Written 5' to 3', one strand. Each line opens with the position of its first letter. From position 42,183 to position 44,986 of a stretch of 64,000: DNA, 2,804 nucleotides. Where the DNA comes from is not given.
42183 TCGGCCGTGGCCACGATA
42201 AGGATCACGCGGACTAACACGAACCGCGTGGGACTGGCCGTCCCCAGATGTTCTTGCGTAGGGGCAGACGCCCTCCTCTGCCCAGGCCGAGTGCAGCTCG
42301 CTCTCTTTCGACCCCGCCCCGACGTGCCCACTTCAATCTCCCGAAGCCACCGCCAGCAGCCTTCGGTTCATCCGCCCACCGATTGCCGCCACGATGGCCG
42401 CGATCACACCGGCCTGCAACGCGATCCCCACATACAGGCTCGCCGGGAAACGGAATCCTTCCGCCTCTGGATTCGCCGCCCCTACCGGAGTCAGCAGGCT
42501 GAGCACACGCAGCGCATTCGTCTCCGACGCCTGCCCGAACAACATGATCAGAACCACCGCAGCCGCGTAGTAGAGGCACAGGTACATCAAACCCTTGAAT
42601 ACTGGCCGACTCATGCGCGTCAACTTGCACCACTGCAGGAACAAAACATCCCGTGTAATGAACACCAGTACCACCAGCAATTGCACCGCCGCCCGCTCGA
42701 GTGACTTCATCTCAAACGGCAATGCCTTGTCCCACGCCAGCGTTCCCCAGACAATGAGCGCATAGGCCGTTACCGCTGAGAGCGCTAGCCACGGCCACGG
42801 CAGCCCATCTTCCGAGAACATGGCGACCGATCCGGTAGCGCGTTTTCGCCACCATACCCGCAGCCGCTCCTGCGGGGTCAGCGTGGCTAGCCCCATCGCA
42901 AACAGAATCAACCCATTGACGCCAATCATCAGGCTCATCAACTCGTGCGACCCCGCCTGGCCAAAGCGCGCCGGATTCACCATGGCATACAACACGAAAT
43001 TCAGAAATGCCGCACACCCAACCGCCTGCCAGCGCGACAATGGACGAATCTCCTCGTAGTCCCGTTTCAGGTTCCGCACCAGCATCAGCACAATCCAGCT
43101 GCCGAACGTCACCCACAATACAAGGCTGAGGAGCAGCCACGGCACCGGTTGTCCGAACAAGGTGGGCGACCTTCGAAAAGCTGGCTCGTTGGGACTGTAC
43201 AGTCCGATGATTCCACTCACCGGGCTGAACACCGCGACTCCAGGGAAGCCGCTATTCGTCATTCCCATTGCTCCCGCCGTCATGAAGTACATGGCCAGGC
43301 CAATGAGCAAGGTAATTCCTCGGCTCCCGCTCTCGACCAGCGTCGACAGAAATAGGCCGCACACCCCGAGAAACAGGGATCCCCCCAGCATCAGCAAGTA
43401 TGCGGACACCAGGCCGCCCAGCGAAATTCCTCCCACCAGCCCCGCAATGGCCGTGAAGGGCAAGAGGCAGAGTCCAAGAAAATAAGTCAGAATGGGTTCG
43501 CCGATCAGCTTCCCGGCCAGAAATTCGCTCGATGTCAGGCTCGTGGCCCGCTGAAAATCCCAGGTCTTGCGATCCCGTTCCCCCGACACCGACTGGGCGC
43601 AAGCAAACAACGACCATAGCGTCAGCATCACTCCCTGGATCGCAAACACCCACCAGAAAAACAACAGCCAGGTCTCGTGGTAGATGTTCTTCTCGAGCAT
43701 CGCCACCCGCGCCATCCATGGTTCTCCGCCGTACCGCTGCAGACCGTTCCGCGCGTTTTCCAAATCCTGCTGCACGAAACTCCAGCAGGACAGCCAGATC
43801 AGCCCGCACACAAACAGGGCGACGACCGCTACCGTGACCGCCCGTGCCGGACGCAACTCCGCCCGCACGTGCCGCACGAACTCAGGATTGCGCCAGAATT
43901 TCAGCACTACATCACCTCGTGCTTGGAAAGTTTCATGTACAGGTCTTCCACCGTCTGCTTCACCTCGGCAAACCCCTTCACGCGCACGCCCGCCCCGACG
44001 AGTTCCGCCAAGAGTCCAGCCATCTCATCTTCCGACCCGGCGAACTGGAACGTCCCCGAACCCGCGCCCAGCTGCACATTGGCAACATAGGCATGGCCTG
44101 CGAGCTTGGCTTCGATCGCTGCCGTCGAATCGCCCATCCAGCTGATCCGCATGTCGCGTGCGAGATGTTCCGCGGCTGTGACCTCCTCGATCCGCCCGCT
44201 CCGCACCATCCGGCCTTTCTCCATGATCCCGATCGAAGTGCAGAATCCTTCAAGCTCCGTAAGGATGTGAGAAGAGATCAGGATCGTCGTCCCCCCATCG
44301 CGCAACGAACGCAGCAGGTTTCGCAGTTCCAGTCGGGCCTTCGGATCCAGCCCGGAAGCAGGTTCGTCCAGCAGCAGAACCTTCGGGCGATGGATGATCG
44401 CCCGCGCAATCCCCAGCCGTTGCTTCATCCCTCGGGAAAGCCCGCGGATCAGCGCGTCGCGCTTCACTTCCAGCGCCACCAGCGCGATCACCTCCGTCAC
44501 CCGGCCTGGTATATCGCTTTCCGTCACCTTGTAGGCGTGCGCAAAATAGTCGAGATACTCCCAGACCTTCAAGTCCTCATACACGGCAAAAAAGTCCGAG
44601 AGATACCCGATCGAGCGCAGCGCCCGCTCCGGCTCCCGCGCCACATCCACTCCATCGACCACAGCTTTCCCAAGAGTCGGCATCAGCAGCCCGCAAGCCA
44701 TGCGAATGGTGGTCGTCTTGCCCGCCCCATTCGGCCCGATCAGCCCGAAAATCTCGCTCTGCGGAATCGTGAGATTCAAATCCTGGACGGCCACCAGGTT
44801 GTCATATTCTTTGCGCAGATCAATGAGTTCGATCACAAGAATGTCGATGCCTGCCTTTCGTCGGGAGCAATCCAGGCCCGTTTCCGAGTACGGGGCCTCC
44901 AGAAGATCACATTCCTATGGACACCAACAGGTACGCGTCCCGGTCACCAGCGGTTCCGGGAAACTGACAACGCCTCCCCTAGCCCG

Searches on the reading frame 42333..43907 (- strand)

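Call 36: search_protein_families(library=pfam, proteins=[window:42333-43907:-], max_evalue=0.001)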
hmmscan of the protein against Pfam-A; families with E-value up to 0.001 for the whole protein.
window:42333-43907:- (524 aa): 2 families
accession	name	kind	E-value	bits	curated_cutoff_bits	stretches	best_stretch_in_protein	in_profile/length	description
PF12679.13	ABC2_membrane_2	-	5.5e-06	26.3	27.2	1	25-218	20-203/283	ABC-2 family transporter protein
PF12698.13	ABC2_membrane_3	-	0.00037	20.1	31.6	1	94-241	170-313/347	ABC-2 family transporter protein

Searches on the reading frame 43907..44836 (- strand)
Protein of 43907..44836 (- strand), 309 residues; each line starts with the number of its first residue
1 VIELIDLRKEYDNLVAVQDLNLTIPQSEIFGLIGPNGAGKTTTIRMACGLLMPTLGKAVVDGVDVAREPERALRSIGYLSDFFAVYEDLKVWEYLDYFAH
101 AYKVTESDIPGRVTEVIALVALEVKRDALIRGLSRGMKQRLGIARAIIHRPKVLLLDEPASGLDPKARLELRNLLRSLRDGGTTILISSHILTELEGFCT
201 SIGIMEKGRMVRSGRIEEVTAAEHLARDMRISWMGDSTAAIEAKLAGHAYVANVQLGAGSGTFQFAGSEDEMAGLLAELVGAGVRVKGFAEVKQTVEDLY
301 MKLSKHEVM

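Call 36: search_protein_families(library=pfam, proteins=[window:43907-44836:-], max_evalue=0.001)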
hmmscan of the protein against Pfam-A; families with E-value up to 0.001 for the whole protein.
window:43907-44836:- (309 aa): 2 families
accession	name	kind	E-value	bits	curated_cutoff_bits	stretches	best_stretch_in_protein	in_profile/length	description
PF00005.33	ABC_tran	-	6.1e-28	98.6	25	1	18-160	2-136/137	ABC transporter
PF13304.12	AAA_21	-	1.2e-13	52.2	27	1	130-193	235-301/304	AAA domain, putative AbiEii toxin, Type IV TA system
